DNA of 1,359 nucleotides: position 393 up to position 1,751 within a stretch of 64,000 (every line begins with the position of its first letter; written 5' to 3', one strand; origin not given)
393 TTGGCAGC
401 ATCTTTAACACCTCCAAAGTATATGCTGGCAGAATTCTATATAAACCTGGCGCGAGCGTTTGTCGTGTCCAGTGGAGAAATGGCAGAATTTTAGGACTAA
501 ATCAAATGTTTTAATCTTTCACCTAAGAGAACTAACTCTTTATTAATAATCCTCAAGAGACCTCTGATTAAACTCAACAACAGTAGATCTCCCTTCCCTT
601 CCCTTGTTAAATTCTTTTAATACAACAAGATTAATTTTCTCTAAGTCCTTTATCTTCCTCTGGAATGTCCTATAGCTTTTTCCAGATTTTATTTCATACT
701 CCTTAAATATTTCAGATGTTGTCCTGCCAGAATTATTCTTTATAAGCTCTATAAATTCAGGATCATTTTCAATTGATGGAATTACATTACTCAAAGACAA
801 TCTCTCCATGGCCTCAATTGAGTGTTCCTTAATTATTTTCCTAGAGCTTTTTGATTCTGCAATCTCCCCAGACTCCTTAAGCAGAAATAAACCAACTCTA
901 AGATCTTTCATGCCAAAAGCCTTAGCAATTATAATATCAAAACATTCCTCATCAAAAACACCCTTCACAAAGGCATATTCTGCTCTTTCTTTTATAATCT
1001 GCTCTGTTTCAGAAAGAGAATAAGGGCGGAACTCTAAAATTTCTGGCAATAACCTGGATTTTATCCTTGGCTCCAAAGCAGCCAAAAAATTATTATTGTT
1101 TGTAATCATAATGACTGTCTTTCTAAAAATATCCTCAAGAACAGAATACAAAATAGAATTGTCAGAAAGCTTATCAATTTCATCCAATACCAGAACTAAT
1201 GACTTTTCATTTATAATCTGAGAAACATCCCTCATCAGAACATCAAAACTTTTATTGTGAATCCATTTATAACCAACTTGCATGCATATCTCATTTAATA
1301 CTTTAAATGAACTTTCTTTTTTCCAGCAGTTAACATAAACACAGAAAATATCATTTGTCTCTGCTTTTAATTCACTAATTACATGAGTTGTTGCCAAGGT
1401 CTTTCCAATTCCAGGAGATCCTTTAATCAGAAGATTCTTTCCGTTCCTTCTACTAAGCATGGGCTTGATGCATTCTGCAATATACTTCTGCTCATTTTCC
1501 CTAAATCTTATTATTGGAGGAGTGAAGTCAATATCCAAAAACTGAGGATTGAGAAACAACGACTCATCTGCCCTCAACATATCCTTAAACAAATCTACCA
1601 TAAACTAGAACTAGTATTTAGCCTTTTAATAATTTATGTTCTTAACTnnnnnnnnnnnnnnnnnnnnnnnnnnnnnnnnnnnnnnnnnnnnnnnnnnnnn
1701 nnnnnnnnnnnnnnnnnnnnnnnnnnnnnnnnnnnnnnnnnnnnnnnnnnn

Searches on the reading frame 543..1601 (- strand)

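Call 25: search_protein_families(library=pfam, proteins=[window:543-1601:-], max_evalue=0.01)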
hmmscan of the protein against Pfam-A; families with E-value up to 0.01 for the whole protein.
window:543-1601:- (352 aa): 19 families
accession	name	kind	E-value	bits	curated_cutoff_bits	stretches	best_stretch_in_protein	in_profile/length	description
PF22703.2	Cdc6_lid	-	5.3e-12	45.9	27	1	201-264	2-66/68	Cdc6 AAA+ ATPase-type lid domain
PF13401.12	AAA_22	-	2.7e-11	44.3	27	1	53-150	4-101/130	AAA domain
PF24883.2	NPHP3_N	-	7.7e-08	33.1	24.8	1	53-109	21-79/164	Nephrocystin 3, N-terminal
PF00004.35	AAA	-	2.5e-07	31.6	21.2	1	57-183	1-122/131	ATPase family associated with various cellular activities (AAA)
PF00931.28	NB-ARC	-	9e-06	25.6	23.5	1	43-171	6-138/248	NB-ARC domain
PF07728.20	AAA_5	-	1.8e-05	25.2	22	1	56-157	1-89/139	AAA domain (dynein-related subfamily)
PF13191.12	AAA_16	-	4.1e-05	24.6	32.6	1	33-149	4-148/167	AAA ATPase domain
PF05729.18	NACHT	-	7e-05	23.2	26.7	1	57-202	3-159/167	NACHT domain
PF13173.12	AAA_14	-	0.00011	22.6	27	1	55-198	3-127/129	AAA domain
PF00270.35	DEAD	-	0.00016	21.8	26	0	42-90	5-51/167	DEAD/DEAH box helicase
PF13245.12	AAA_19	-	0.00019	22.1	25.1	1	53-164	10-120/134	AAA domain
PF07088.17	GvpD_P-loop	-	0.00057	20.3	24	1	49-86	5-41/189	GvpD gas vesicle protein, P-loop domain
PF02702.23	KdpD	-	0.0014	18.5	26.1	1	62-145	12-94/210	Osmosensitive K+ channel His kinase sensor domain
PF05621.17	TniB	-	0.0031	17.4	22.4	1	51-146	32-132/189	Bacterial TniB protein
PF17027.11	Bromo_TP_like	-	0.0036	17.9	21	0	102-157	7-61/119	Histone-fold protein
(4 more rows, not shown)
